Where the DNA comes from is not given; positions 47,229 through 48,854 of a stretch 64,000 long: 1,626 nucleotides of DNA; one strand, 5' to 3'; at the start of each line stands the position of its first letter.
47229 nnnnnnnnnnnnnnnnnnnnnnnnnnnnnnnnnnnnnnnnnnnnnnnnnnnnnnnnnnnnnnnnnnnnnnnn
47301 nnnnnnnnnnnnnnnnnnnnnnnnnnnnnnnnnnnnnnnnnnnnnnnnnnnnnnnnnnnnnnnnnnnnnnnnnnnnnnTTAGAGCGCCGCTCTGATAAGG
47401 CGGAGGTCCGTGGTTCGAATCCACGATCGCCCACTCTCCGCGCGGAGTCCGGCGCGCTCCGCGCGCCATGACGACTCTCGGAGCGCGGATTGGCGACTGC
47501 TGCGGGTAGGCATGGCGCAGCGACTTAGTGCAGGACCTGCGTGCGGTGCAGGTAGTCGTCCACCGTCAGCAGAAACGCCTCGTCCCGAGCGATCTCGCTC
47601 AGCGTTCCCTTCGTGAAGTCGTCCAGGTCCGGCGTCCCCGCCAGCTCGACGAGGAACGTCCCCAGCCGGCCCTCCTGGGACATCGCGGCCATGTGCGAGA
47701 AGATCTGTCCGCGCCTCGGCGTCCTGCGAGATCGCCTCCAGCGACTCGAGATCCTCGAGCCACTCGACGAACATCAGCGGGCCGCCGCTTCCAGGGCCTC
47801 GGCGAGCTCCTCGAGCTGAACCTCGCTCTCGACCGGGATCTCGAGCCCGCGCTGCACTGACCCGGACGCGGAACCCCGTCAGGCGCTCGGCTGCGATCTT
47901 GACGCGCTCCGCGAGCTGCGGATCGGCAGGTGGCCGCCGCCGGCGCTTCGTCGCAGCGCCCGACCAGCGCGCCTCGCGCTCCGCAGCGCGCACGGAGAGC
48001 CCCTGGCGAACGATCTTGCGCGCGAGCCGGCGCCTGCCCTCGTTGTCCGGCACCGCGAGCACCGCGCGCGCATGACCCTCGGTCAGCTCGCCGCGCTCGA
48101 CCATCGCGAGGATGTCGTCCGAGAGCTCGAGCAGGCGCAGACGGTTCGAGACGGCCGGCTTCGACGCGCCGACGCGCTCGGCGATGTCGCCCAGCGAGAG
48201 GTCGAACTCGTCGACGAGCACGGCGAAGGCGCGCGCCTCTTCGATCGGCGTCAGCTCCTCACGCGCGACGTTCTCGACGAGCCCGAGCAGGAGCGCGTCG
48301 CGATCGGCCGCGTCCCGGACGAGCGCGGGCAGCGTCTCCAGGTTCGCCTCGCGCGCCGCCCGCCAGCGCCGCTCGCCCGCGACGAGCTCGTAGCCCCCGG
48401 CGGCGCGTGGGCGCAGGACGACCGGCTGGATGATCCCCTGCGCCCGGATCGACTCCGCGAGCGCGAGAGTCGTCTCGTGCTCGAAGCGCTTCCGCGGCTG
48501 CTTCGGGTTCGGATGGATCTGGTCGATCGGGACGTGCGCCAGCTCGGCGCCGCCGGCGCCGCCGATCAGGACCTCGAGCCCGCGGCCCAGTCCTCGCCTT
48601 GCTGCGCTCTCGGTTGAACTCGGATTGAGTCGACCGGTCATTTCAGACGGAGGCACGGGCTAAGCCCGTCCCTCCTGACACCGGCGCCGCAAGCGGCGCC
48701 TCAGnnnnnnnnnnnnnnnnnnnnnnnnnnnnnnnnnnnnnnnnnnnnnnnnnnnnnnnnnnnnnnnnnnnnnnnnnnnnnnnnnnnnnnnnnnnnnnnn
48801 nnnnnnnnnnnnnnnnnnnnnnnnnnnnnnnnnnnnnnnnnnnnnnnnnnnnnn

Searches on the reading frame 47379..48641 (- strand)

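Call 10: search_protein_families(library=pfam, proteins=[window:47379-48641:-])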
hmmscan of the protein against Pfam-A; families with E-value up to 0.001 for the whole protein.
window:47379-48641:- (420 aa): 3 families
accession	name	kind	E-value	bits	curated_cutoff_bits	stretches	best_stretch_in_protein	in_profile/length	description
PF02195.25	ParB_N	-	8.9e-32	109.5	26.3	1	33-125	2-94/95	ParB N-terminal domain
PF17762.8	HTH_ParB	-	5.6e-30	104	22.6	1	128-224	1-97/102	ParB HTH domain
PF12802.13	MarR_2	-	0.00042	20.9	27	0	130-172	3-45/61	MarR family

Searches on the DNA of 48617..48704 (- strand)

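Call 41: build_rna_model(alignment_id=A1, structure=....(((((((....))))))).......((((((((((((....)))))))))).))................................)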
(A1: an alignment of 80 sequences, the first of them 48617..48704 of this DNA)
Model R1 built from alignment A1 (80 sequences, 90 columns); structure: as given.
model positions 88; base pairs 19; branch points 1; effective number of sequences 1.58; information 0.647 bits per position. Calibrated on 0.2 Mb of random sequence (short: E-values are rough).
structure used (alignment columns):
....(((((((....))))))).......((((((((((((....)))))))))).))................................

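Call 42: search_with_rna_model(model_id=R1, source=window, filters=off, max_evalue=1, show_alignments=4)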
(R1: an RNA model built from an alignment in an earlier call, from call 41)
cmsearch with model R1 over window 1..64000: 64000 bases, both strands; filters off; matches with E-value up to 1: 22.
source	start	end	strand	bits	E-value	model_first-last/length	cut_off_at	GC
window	48617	48704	-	99.6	4.9e-31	1-88/88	no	0.66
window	55235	55322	-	93.5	5.4e-29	1-88/88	no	0.75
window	48649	48675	+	18.6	0.00054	30-56/88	no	0.74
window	55267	55293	+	16.6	0.0025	30-56/88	no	0.81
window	48679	48729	+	15.3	0.0068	1-88/88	no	0.71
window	47214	47269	+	15.1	0.0081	1-88/88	no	0.57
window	6332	6418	+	13.7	0.022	1-88/88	no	0.71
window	14983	15051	-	13.6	0.024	1-88/88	no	0.67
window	55301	55318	+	13.4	0.029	5-22/88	no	0.89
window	2098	2189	-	13.1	0.037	1-88/88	no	0.72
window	23224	23303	+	13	0.038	1-88/88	no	0.74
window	48505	48564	-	12.7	0.048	1-88/88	no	0.77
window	24442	24536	-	11.2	0.16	1-88/88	no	0.72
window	9662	9750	-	10.7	0.23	1-88/88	no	0.69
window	44320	44393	-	10.4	0.3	1-88/88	no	0.66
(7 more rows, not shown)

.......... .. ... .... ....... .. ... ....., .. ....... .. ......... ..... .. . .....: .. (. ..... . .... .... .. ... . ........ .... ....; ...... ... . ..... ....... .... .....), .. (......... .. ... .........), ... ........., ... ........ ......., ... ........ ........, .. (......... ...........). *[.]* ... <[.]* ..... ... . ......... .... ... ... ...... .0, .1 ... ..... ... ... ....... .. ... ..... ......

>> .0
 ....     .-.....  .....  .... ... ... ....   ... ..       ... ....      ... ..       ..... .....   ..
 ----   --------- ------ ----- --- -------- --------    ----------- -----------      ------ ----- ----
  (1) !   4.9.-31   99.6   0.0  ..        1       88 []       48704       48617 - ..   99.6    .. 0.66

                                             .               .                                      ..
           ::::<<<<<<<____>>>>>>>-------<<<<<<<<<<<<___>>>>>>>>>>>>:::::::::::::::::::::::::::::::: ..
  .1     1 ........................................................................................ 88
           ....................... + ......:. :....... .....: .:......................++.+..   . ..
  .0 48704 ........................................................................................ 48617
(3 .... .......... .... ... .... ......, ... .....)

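Call 44: search_with_rna_model(model_id=R1, sources=[L001, L002, L003, L004, L124, L125, L126, L127, L128, L129, L130, L131, L132, L133, L134, L135, L136, L137, L138, L139, L140, L141, L142, L143, L144, L145, L146, L147, L148, L149, L150, L151, L152, L153, L154, L155, L156, L157, L158, L159, L160, L161, L162, L163, L164, L165, L166, L167, L168, L169, L170, L171, L172, L173, L174, L175, L176, L177, L178, L179, L180, L181, L182, L183, L184, L185, L186, L187, L188, L189, L190, L191, L192, L193, L194, L195, L196, L197, L198, L199, L200, L201, L202, L203], max_evalue=0.001)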
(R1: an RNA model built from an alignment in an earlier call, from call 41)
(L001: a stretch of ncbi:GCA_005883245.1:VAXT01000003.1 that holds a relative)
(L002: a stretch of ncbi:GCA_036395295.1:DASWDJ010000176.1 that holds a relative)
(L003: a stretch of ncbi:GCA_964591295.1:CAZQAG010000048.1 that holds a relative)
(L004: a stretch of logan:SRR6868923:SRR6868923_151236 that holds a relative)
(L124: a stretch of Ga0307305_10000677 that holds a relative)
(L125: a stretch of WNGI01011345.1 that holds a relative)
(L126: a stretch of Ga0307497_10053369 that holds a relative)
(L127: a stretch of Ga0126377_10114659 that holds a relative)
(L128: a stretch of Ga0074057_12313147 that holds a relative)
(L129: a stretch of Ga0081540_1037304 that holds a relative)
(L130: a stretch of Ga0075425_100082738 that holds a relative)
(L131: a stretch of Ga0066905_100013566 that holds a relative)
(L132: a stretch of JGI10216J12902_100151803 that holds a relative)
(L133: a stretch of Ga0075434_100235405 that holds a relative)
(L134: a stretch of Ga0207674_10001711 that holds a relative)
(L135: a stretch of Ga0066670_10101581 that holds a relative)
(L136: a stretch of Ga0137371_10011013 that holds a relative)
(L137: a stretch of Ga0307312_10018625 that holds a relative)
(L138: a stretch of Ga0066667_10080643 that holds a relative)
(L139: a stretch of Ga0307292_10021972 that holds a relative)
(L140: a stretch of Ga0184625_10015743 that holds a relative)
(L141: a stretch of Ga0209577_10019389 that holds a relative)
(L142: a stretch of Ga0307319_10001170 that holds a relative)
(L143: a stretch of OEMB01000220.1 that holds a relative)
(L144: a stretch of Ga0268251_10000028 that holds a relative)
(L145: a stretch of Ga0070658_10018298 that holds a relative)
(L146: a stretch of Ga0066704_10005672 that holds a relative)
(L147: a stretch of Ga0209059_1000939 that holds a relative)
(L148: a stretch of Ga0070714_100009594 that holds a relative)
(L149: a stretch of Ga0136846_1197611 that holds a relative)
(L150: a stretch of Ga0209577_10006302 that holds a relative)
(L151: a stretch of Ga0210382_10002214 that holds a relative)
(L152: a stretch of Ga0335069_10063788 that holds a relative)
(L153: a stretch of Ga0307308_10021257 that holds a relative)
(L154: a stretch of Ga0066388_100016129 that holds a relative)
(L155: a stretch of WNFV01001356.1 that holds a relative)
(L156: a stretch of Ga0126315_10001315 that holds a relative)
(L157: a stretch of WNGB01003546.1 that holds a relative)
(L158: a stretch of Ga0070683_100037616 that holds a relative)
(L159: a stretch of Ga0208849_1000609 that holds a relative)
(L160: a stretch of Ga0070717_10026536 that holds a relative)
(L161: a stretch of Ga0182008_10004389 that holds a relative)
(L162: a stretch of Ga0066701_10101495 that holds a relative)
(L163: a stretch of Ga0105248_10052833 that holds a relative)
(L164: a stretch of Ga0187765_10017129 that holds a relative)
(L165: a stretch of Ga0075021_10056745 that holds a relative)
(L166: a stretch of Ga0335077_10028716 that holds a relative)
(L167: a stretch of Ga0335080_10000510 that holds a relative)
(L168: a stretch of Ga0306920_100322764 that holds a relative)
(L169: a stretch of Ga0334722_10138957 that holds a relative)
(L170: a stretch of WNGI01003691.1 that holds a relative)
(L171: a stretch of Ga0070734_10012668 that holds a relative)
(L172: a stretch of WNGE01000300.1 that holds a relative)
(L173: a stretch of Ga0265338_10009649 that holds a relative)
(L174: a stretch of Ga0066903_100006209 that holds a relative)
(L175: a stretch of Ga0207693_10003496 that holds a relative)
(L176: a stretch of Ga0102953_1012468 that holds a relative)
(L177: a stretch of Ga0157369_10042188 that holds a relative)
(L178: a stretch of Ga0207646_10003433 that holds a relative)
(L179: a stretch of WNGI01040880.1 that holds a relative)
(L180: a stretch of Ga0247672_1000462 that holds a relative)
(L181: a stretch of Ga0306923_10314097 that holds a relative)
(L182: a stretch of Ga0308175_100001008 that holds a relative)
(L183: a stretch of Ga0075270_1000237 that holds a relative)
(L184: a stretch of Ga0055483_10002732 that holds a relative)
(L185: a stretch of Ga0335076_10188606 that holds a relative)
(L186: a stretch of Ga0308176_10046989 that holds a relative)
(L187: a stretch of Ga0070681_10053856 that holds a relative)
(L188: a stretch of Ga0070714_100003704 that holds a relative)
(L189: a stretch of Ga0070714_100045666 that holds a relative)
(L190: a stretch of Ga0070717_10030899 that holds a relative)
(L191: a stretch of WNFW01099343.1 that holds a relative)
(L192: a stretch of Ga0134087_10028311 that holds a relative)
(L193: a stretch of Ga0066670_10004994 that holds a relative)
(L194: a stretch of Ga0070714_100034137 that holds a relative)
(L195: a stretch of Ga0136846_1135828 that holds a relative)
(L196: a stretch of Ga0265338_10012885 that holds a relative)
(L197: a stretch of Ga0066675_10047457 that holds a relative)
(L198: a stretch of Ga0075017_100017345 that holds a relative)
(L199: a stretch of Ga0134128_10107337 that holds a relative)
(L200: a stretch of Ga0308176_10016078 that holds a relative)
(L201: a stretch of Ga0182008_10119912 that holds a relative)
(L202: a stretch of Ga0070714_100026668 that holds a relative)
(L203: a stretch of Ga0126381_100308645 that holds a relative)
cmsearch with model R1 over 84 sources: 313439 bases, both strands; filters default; matches with E-value up to 0.001: 14.
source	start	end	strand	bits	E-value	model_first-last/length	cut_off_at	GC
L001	5528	5615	+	103.9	8.8e-32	1-88/88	no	0.65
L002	9906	9993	-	99.5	2.5e-30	1-88/88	no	0.68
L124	1408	1495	-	97.5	1.2e-29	1-88/88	no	0.72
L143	1397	1484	-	95.2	6.8e-29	1-88/88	no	0.67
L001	5077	5165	+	84.2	3.2e-25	1-88/88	no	0.7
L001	1917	2003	-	74.5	5.5e-22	1-88/88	no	0.69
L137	1411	1498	-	73.9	8.6e-22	1-88/88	no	0.65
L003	8531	8675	-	51.6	2.5e-14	1-88/88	no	0.66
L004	1378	1522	-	51.6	2.5e-14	1-88/88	no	0.66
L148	1407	1495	-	49.9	9.5e-14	1-88/88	no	0.64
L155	1412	1495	-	42.2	3.5e-11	1-88/88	no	0.68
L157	1412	1495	-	42.2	3.5e-11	1-88/88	no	0.68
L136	389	454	-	26.3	7e-06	1-88/88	no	0.59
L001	5646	5712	+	20.5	0.0006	1-88/88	no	0.75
